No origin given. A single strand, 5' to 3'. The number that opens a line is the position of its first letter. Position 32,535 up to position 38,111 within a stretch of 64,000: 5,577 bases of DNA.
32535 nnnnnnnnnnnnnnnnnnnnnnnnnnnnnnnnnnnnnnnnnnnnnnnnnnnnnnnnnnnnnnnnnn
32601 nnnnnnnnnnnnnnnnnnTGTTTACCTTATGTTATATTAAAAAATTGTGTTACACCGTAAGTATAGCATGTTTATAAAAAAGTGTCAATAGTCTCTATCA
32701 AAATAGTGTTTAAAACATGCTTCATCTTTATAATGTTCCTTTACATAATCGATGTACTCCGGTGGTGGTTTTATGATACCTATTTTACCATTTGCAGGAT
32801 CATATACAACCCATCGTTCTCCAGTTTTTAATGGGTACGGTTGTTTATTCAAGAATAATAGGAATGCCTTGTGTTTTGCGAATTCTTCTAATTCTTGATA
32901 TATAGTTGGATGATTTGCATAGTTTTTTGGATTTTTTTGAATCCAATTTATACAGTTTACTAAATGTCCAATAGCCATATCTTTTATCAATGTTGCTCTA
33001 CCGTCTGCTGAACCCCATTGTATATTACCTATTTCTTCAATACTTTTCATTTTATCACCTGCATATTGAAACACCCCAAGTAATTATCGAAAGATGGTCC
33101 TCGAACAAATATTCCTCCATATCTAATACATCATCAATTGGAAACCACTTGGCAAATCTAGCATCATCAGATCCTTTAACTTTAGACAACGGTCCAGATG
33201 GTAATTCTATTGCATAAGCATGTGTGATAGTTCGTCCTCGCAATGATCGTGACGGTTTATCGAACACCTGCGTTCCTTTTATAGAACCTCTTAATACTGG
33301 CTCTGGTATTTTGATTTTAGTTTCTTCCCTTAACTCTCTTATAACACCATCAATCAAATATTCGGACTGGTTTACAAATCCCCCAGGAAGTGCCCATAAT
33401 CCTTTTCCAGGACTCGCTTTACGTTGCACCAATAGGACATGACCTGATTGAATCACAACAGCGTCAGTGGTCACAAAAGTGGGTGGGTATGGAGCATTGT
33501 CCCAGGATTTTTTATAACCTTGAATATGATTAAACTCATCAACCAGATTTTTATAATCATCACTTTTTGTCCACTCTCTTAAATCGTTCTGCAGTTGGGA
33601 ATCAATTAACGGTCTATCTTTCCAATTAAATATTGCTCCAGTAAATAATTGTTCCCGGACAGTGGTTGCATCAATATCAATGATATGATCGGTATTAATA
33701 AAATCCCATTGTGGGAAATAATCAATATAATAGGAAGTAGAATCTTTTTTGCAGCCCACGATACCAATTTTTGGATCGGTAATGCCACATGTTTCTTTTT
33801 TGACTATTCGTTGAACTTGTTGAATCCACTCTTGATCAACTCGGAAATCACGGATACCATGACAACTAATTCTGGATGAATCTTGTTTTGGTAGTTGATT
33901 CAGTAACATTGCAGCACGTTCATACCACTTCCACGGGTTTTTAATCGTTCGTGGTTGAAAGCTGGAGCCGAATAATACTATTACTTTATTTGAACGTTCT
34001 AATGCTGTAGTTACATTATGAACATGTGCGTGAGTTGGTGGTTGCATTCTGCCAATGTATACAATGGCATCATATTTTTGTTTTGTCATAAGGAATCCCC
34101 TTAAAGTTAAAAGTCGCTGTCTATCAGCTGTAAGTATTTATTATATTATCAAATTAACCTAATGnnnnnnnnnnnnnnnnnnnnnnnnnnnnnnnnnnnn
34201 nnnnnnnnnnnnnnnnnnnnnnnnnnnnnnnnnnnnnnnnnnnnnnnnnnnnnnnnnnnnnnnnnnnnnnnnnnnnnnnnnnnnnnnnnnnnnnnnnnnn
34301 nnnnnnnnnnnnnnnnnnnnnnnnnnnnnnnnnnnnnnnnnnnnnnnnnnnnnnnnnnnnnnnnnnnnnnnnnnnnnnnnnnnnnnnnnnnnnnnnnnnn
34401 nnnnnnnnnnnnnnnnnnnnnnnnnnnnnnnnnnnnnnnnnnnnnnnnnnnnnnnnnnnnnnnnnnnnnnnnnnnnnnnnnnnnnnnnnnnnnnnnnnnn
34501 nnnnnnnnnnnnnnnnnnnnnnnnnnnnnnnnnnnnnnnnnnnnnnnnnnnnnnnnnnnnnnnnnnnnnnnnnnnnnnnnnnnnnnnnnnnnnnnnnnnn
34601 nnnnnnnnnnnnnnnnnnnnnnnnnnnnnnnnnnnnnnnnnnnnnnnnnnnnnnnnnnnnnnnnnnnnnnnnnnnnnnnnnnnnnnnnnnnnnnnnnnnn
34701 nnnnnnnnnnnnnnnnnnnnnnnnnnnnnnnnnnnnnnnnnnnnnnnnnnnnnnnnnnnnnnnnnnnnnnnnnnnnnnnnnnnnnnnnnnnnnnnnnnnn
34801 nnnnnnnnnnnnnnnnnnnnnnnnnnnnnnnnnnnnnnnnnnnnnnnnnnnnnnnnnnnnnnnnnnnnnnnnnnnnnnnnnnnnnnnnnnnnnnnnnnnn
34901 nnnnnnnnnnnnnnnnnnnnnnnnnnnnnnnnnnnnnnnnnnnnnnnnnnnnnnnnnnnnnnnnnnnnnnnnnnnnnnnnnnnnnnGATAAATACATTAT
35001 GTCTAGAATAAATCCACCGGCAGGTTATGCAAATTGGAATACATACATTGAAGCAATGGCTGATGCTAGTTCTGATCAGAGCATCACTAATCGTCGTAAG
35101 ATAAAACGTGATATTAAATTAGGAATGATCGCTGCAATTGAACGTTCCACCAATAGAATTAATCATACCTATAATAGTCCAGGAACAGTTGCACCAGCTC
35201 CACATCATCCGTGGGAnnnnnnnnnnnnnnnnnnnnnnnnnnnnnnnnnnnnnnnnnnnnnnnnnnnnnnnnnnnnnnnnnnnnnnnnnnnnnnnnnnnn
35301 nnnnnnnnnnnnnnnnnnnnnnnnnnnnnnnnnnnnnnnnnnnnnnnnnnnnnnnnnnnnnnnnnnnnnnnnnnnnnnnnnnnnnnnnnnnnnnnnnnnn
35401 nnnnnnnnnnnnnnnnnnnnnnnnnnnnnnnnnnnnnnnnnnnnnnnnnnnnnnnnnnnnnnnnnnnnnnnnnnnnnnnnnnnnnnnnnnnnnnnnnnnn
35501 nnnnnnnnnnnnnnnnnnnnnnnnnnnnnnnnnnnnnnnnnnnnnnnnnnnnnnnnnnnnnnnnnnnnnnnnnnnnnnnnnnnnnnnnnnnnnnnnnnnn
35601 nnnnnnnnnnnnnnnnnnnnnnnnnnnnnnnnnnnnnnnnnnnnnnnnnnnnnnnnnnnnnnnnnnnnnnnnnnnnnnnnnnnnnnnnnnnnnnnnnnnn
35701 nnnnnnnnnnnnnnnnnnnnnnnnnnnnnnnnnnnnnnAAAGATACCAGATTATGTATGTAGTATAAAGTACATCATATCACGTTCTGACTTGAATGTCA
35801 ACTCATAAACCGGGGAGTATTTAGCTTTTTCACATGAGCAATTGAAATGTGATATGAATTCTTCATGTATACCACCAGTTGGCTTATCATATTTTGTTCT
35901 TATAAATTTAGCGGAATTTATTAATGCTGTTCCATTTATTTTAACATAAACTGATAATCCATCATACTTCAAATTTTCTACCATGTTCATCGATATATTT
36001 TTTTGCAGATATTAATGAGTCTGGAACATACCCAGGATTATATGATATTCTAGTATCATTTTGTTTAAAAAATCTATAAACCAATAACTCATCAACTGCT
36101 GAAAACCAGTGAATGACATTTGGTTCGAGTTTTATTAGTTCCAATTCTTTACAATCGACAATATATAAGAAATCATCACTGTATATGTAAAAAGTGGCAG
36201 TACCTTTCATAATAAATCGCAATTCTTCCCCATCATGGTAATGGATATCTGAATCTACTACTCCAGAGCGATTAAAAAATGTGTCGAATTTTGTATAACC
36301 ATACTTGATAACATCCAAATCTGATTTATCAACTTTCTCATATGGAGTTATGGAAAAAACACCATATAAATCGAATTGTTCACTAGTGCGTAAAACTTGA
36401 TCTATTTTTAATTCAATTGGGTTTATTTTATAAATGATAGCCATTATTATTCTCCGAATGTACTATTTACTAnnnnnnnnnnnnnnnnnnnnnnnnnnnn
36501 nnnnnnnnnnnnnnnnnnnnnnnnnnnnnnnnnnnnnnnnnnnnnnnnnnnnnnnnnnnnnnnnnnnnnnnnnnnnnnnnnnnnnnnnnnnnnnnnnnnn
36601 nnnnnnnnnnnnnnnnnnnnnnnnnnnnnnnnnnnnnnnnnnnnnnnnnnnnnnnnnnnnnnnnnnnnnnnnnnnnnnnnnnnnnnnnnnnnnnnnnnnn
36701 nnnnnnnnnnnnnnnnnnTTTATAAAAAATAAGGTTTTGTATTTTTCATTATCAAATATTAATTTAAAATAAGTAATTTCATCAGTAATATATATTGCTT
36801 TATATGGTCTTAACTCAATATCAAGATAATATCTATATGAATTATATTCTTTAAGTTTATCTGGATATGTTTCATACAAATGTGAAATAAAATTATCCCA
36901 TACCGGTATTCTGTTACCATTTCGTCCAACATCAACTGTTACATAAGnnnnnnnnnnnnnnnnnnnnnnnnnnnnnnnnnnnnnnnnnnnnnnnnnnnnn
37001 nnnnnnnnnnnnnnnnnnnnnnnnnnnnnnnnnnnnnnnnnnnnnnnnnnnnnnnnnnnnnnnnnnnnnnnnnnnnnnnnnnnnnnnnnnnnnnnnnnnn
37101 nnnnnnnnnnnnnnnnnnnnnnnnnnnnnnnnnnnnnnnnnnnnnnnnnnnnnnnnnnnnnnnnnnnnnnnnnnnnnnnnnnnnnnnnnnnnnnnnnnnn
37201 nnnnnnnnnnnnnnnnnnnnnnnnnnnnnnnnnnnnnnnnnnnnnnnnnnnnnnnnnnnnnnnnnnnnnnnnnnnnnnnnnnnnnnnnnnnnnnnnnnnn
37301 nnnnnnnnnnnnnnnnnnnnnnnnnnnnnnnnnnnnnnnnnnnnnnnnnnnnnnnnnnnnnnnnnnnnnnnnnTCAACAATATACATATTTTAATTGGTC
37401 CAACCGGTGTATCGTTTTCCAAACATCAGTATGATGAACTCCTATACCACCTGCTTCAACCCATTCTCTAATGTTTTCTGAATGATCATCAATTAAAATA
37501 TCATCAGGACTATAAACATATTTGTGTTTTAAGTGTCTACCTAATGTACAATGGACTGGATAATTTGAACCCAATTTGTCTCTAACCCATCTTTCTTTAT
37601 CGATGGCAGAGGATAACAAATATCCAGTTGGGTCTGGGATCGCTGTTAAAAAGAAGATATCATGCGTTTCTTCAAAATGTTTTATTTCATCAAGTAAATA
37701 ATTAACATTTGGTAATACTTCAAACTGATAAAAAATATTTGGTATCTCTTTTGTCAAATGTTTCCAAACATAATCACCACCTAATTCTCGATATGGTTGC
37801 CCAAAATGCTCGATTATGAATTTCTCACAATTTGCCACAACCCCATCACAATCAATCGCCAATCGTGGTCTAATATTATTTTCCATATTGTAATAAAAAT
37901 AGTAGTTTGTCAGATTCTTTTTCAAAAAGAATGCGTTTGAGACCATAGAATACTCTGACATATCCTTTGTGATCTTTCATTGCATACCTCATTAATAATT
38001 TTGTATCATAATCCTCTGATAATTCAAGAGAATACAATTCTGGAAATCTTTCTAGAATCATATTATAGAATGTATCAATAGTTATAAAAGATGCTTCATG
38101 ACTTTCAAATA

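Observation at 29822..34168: NAD+ salvage module nadV ... natV with an SPFH/band-7 membrane protein inserted between them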

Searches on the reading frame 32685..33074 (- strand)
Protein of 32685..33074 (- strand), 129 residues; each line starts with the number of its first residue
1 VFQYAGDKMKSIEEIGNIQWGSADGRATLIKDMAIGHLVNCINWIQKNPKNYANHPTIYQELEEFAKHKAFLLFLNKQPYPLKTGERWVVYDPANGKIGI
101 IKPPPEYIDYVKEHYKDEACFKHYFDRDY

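Call 3: search_protein_families(library=pfam, proteins=[window:32685-33074:-], max_evalue=0.1)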
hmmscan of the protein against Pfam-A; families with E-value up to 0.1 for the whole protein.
window:32685-33074:- (129 aa): 1 family
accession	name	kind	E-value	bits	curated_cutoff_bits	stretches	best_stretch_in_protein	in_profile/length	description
PF02157.21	Man-6-P_recep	-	0.067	12.7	25.4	1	5-71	55-117/254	Mannose-6-phosphate receptor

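Call 4: search_protein_families(library=phrogs, proteins=[window:32685-33074:-], max_evalue=0.01)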
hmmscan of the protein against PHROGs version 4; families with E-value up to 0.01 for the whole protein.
window:32685-33074:- (129 aa): 0 families

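Call 47: find_homologous_proteins(query=window:32685-33050:-, max_evalue=0.001)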
Query window:32685-33050:- (121 aa): 4 proteins with E <= 0.001 among 5 candidates.
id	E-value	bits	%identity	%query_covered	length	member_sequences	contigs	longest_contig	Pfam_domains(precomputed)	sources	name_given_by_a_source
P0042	1.6e-80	286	100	100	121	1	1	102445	-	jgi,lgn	-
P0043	6.6e-60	219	74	100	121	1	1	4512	-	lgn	-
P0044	1.4e-56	208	75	100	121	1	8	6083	-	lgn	-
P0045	1.7e-55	205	70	100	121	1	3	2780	-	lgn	-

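Call 51: search_protein_families(library=padloc, proteins=[window:32685-33050:-], max_evalue=0.01)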
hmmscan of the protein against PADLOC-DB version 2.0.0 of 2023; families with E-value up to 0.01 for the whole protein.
window:32685-33050:- (121 aa): 0 families

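Call 96: search_protein_families(library=ncbifam, proteins=[window:32685-33050:-], max_evalue=0.001)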
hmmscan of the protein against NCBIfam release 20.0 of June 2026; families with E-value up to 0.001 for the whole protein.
window:32685-33050:- (121 aa): 0 families

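Call 105: predict_structure(alignment_id=A8)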
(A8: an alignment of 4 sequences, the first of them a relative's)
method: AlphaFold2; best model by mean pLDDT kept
length: 121 residues; sequences in the alignment: 4
mean_pLDDT: 77.3   pTM: 0.74
mean pLDDT of the five models: 77.3, 76.1, 75.5, 73.0, 58.4
residues with pLDDT >= 90: 14; 70-90: 77; 50-70: 22; < 50: 8
segments of 3 or more residues with pLDDT < 50: 1-6
pLDDT, mean of each block of 10 residues (from residue 1): 45 57 78 87 79 89 87 89 78 82 85 72 53
secondary structure, 60 per line:
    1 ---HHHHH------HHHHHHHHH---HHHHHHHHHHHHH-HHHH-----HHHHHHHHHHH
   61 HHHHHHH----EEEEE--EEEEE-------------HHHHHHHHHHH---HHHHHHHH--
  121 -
elements in order: H4-8 H15-23 H27-39 H41-44 H50-67 E72-76 E79-83 H97-107 H111-118

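Call 108: fold_search(model_id=the predicted structure, library=pdb)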
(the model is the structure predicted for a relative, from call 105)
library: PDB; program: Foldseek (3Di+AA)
matches with E <= 10: 78; with E <= 0.001: 0
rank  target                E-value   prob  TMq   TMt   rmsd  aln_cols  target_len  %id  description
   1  7z8r_D                2.1e+00  0.08  0.32  0.05  15.5       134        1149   10  CAND1-CUL1-RBX1 (released 2023-04-19)
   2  8csr_F                2.7e+00  0.02  0.17  0.12  17.8       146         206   13  Human mitochondrial small subunit assembly intermediate (State C) (released 2022-12-14)
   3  4rb2_C                3.4e+00  0.02  0.17  0.16  13.0       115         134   14  Crystal structure of Magnetospirillum gryphiswaldense MSR-1 SeMet-Fur-Mn2+-feoAB1 operator (released 2015-07-15)
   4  5bw8_C                3.6e+00  0.02  0.19  0.11  15.0       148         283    9  2.8 A crystal structure of a Get3-Get4-Get5 intermediate complex from S.cerevisiae (released 2015-10-14)
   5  7z8v_D                3.9e+00  0.06  0.32  0.05  15.2       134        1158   10  CAND1-SCF-SKP2 (SKP1deldel) CAND1 engaged SCF rocked (released 2023-04-19)
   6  6ewu_MODEL_1_A        4.4e+00  0.06  0.18  0.30  10.7        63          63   14  Solution Structure of Rhabdopeptide NRPS Docking Domain Kj12C-NDD (released 2018-10-31)
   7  3qgd_B                4.4e+00  0.02  0.18  0.07  12.0       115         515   12  Crystal structure of the hepatitis C virus NS5B RNA-dependent RNA polymerase complex with (2E)-3-(4-{[(1-{[(13-cyclohe (released 2011-04-20)
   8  6p1b_A                4.4e+00  0.01  0.16  0.15  16.2       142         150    8  Transcription antitermination factor Q21 (released 2019-06-26)
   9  5t81_A                4.7e+00  0.04  0.18  0.06  10.6        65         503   14  Rhombohedral crystal form of the EpoB NRPS cyclization-docking bidomain from Sorangium cellulosum (released 2016-11-09)
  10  5cjv_B                4.7e+00  0.01  0.18  0.04  14.9       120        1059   11  Isobutyryl-CoA mutase fused with bound adenosylcobalamin, GDP, Mg (holo-IcmF/GDP), and substrate isovaleryl-coenzyme A (released 2015-09-09)
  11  8k58_G                4.7e+00  0.01  0.13  0.12  13.3       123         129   14  The cryo-EM map of close TIEA-TEC complex (released 2024-07-24)
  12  4pwx_E                4.9e+00  0.02  0.22  0.13  14.8       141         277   11  Crystal structure of an ATP-bound Get3-Get4-Get5 complex from S.cerevisiae (released 2014-04-09)
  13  1sax_A                4.9e+00  0.01  0.16  0.16  13.7       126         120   17  Three-dimensional structure of s.aureus methicillin-resistance regulating transcriptional repressor meci in complex wi (released 2004-04-27)
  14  5uf7                  4.9e+00  0.01  0.14  0.05  17.5       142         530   11  CRYSTAL STRUCTURE OF MUNC13-1 MUN DOMAIN (released 2017-02-15)
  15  5cjt_B                5.3e+00  0.01  0.18  0.04  16.2       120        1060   12  Isobutyryl-CoA mutase fused with bound adenosylcobalamin, GDP, Mg (holo-IcmF/GDP), and substrate isobutyryl-coenzyme A (released 2015-09-09)
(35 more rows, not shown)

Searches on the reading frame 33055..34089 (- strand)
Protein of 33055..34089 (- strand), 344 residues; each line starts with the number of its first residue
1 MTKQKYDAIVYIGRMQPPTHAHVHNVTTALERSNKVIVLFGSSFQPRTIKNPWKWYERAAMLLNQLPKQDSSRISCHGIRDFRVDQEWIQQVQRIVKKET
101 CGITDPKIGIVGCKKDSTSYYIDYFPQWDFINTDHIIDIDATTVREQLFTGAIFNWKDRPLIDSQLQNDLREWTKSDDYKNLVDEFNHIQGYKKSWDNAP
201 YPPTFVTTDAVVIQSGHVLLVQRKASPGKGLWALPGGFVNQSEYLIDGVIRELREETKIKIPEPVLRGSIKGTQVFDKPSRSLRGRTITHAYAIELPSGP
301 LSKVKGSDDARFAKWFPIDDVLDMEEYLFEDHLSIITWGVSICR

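Call 3: search_protein_families(library=pfam, proteins=[window:33055-34089:-], max_evalue=0.1)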
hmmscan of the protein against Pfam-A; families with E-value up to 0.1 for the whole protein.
window:33055-34089:- (344 aa): 3 families
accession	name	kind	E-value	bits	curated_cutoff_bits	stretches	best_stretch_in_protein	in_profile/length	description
PF00293.34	NUDIX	-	2.1e-19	70.3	21.1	1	207-334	5-129/134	NUDIX domain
PF01467.32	CTP_transf_like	-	9.8e-05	23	21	1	10-63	1-55/133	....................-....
PF14815.12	NUDIX_4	-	0.01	16.1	35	1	211-262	4-54/113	NUDIX domain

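Call 4: search_protein_families(library=phrogs, proteins=[window:33055-34089:-], max_evalue=0.01)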
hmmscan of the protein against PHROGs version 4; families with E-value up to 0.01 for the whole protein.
window:33055-34089:- (344 aa): 8 families
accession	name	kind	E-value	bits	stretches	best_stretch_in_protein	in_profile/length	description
phrog_395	-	other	6.1e-71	241.1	1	2-338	7-369/373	cytidyltransferase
phrog_1198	-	other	4.1e-22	80.1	1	176-324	9-153/253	MutT/NUDIX hydrolase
phrog_3462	-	moron, auxiliary metabolic gene and host takeover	2.2e-07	31.4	1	10-148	6-150/346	nicotinamide-nucleotide adenylyltransferase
phrog_3041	-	other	3.5e-05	23.4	1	2-74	46-121/678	cytidyltransferase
phrog_6216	-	unknown function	0.00059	19.6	1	212-320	8-97/545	-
phrog_25541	-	unknown function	0.00085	19.9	1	209-268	78-134/210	-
phrog_10313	-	other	0.0015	19.3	1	215-259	21-67/159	nudix hydrolase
phrog_19657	-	other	0.008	17.1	0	229-260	58-89/176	nudix hydrolase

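Call 8: search_dna_similar(query=window:33055-34089:-, collection=phages, mode=protein, max_rows=30)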
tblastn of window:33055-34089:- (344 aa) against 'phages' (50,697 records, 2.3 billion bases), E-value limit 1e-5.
Records with a match: 483; places in all: 485; records where one place covers at least 80% of the query: 458.
Best place of each record, by identity: <60% 483.
By first word of the organism name: Klebsiella 125; Vibrio 63; Aeromonas 55; Caulobacter 39; Stenotrophomonas 21; Enterobacter 20; Cronobacter 20; Citrobacter 12; Escherichia 10; Xanthomonas 8; and 39 more.
By host as written in the record: Klebsiella pneumoniae 59; - 56; Caulobacter vibrioides CB15 22; Aeromonas salmonicida 20; Stenotrophomonas maltophilia 15; Aeromonas hydrophila BIOTECH 10089 12; Cronobacter sakazakii 11; Klebsiella sp. M5a1 9; and 153 more.
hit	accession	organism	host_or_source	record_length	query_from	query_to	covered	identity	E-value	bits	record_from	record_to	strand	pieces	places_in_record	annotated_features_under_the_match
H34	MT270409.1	Phaeobacter phage MD18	Phaeobacter inhibens DSM 17395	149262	6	337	97%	46.1%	1e-83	281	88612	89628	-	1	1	nicotinamide-nucleotide adenylyltransferase, NadM family / ADP-ribose ...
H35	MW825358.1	Xanthomonas phage vB_XciM_LucasX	Xanthomonas citri 306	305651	5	338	97%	44.4%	4e-85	286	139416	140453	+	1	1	nicotinamide-nucleotide adenylyltransferase, NadM family / ADP-ribose ...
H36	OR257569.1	Ruegeria phage RpAliso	Ruegeria pomeroyi DSS-3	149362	3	344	99%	43.1%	2e-78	266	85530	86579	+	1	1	bifunctional nicotinamide mononucleotide adenylyltransferase/ ... | hypothetical protein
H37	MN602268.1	Bacteriophage DSS3_MAL1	-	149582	6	337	97%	43.8%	2e-79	269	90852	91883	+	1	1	bifunctional NMN adenylyltransferase/nudix hydrolase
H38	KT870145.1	Roseobacter phage DSS3P8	Ruegeria pomeroyi DSS-3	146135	6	337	97%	42.9%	3e-71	246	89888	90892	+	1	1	NadM family nicotinamide-nucleotide adenylyltransferase / ADP-ribose ...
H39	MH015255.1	Ruegeria phage vB_RpoS-V10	Ruegeria pomeroyi DSS-3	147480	6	337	97%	42.9%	3e-71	246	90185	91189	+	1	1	bifunctional nicotinamide mononucleotide adenylyltransferase/ ...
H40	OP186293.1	Rhodobacter phage RcXuper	Rhodobacter capsulatus YW1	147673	6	337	97%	42.7%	2e-71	246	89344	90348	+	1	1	bifunctional nicotinamide mononucleotide adenylyltransferase/ ...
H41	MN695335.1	Synechococcus phage B23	Synechoccus sp.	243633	1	340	99%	41.2%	5e-71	245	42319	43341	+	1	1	nicotinamide-nucleotide adenylyltransferase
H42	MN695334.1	Synechococcus phage B3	Synechoccus sp.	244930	1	340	99%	41.2%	2e-70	243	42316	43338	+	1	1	nicotinamide-nucleotide adenylyltransferase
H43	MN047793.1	Xanthomonas phage Xoo-sp13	Xanthomonas oryzae pv. oryzae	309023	4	336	97%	41.2%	9e-78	265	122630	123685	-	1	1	bifunctional nicotinamide-nucleotide adenylyltransferase/ADP-ribose ...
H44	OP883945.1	Stenotrophomonas phage CM1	Stenotrophomonas maltophilia SRM01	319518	2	335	97%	41.1%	1e-69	241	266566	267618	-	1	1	record has no annotation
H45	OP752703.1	Stenotrophomonas phage RAS14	Stenotrophomonas maltophilia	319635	2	335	97%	41.1%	1e-69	241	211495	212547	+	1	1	nicotinamide-nucleotide adenylyltransferase, NadM family / ADP-ribose ...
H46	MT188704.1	Mesorhizobium phage Cp1R7A-A1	Mesorhizobium loti R7ANS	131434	10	336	95%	41.8%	6e-71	245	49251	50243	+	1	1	nicotinamide-nucleotide adenylyltransferase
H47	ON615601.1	Synechococcus phage BUCT-ZZ01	Synechococcus elongatus PCC 7942 = ...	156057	4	342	99%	40.3%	1e-75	258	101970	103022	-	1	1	nicotinamide-nucleotide adenylyltransferase, NadM family / ADP-ribose ...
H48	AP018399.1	Xanthomonas phage XacN1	Xanthomonas citri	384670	5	338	97%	40.8%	7e-75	256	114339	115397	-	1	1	bifunctional nicotinamide mononucleotide ...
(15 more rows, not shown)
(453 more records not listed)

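Call 96: search_protein_families(library=ncbifam, proteins=[window:33055-34089:-], max_evalue=0.001)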
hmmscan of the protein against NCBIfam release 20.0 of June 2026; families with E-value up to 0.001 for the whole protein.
window:33055-34089:- (344 aa): 17 families
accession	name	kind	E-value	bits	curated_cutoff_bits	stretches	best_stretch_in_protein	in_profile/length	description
NF003786.0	PRK05379.1-2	equivalog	4.3e-116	388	397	1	3-337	11-349/354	bifunctional nicotinamide-nucleotide adenylyltransferase/Nudix hydroxylase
NF003791.0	PRK05379.2-3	equivalog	3.8e-111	371.5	409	1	3-341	2-338/340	bifunctional nicotinamide-nucleotide adenylyltransferase/Nudix hydroxylase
NF003788.0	PRK05379.1-5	equivalog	3.7e-107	358.6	354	1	4-338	3-346/351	bifunctional nicotinamide-nucleotide adenylyltransferase/Nudix hydroxylase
NF003787.0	PRK05379.1-4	equivalog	1.5e-106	356.3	449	1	3-336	6-339/346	bifunctional nicotinamide-nucleotide adenylyltransferase/Nudix hydroxylase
NF003790.0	PRK05379.2-2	equivalog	3.1e-72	243.6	403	1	9-337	22-348/354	bifunctional nicotinamide mononucleotide adenylyltransferase/ADP-ribose pyrophosphatase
NF003785.0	PRK05379.1-1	equivalog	6.4e-72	242.6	418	1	6-338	2-338/347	bifunctional nicotinamide-nucleotide adenylyltransferase/Nudix hydroxylase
NF003789.0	PRK05379.2-1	equivalog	6.7e-34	117.3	355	1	6-293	7-264/312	bifunctional nicotinamide mononucleotide adenylyltransferase/ADP-ribose pyrophosphatase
NF010365.0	PRK13793.1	equivalog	2.1e-28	99.3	198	1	5-155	3-152/196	nicotinate-nicotinamide nucleotide adenylyltransferase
NF002243.0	PRK01153.1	subfamily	4e-12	46.1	127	1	10-97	4-93/175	nicotinamide-nucleotide adenylyltransferase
TIGR01527.1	arch_NMN_Atrans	equivalog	3.7e-09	36.3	181.2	1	10-98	3-93/167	nicotinamide-nucleotide adenylyltransferase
NF050029.2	TransRepNtr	equivalog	7e-08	32.2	400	1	190-325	6-140/245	ADPR responsive transcriptional repressor NtrR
NF006530.0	PRK08999.1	equivalog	1.8e-07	30.5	245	1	210-262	11-65/315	Nudix family hydrolase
NF007834.0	PRK10546.1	equivalog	7.3e-07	29.1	156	1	210-261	9-61/135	pyrimidine (deoxy)nucleoside triphosphate diphosphatase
NF041652.1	Nud_hyd_Dein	equivalog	3.4e-05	24.1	200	1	211-261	19-74/152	Nudix hydrolase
NF011963.0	PRK15434.1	subfamily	0.00046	19.9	146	1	209-262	21-75/159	GDP-mannose mannosyl hydrolase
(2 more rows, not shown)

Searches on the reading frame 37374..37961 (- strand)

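Call 44: search_protein_families(library=phrogs, proteins=[window:37374-37961:-], max_evalue=0.001)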
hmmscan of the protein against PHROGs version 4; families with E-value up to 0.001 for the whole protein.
window:37374-37961:- (195 aa): 2 families
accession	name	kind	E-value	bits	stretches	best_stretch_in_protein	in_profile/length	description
phrog_2643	-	moron, auxiliary metabolic gene and host takeover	2.4e-24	87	1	29-192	4-171/182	5'-3' deoxyribonucleotidase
phrog_420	-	unknown function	1.6e-15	58.3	1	25-188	7-186/267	unknown function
